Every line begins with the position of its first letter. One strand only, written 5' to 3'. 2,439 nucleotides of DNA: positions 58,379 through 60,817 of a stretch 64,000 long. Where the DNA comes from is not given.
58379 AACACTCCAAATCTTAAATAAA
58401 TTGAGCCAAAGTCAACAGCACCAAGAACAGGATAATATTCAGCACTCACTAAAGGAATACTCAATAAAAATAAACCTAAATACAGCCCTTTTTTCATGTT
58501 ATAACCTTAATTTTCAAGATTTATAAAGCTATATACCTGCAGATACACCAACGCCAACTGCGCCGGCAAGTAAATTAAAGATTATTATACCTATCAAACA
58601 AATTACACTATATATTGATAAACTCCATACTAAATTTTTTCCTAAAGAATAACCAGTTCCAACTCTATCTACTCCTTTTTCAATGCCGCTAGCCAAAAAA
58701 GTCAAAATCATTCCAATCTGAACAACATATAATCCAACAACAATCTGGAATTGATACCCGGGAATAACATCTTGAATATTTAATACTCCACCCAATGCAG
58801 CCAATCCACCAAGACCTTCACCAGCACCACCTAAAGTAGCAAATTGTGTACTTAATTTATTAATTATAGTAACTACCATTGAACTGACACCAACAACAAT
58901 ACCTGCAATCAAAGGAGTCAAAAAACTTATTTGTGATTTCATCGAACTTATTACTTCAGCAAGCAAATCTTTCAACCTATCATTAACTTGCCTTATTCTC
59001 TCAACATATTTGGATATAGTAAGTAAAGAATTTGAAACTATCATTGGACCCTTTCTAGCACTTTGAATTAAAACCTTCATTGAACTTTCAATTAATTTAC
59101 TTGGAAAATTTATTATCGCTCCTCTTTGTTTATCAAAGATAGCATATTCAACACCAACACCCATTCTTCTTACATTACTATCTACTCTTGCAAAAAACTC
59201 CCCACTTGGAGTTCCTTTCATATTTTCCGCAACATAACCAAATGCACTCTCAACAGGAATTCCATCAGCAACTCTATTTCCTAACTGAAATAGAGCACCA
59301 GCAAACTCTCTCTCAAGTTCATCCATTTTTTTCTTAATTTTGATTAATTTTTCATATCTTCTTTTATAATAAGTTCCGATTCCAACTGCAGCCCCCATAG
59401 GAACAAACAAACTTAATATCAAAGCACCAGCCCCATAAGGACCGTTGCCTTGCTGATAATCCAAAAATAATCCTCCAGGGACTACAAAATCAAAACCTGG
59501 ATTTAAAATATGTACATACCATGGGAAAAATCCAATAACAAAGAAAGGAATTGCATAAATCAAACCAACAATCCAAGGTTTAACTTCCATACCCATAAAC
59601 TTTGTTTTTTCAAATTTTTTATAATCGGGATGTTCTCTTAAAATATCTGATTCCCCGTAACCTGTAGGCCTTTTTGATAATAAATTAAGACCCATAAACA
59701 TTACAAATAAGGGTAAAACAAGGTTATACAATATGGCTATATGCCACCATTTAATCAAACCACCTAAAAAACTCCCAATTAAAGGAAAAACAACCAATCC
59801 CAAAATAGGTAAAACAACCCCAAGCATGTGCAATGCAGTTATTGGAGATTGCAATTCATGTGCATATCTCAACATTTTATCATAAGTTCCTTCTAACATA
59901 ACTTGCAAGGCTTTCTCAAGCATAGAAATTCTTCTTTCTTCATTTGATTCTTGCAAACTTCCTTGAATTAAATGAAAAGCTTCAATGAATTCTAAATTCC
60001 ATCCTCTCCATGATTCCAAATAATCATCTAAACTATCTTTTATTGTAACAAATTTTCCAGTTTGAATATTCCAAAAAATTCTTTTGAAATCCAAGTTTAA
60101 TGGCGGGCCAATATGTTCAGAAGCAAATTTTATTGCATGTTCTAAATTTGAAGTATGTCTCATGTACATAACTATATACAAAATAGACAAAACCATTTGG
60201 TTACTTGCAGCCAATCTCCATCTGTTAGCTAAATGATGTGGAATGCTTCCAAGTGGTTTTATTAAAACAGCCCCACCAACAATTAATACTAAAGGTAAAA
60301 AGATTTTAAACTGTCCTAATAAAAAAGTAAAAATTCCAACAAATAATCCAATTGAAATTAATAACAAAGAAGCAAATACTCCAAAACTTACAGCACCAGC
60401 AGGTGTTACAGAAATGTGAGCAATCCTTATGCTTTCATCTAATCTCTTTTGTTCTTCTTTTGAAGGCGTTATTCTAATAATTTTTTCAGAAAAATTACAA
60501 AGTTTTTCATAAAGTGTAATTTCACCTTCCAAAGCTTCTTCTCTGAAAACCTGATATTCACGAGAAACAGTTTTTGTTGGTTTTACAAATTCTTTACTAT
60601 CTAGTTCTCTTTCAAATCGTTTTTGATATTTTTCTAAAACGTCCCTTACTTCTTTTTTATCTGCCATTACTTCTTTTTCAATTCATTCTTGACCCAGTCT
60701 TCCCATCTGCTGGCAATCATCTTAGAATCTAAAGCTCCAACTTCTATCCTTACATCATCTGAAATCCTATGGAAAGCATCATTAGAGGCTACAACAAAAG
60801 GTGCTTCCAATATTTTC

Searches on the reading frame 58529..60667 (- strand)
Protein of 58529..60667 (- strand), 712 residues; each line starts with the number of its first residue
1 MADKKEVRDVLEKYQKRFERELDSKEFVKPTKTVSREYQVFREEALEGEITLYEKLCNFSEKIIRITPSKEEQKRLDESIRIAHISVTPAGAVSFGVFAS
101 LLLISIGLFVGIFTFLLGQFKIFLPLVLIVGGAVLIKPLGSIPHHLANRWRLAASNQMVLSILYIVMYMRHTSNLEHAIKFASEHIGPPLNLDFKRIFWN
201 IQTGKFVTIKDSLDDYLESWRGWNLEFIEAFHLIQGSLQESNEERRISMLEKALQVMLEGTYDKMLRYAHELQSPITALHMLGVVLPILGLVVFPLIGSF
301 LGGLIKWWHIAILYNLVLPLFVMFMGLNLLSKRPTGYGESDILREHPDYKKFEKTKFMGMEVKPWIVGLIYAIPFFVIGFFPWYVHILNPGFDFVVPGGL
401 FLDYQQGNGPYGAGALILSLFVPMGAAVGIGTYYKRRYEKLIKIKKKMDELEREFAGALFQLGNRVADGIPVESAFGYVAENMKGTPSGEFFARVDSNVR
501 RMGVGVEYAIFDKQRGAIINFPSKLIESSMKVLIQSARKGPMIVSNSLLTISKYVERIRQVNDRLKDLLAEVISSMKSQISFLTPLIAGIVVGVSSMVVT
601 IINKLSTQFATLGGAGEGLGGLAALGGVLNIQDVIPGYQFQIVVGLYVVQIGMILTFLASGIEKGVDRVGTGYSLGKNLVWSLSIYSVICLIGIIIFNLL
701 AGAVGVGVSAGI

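Call 7: search_protein_families(library=pfam, max_evalue=0.01, proteins=[window:58529-60667:-])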
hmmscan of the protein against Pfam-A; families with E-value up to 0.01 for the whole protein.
window:58529-60667:- (712 aa): 1 family
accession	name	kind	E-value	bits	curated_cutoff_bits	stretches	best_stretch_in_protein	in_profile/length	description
PF00482.28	T2SSF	-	0.0093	16.4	25.2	0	461-576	4-109/125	Type II secretion system (T2SS), protein F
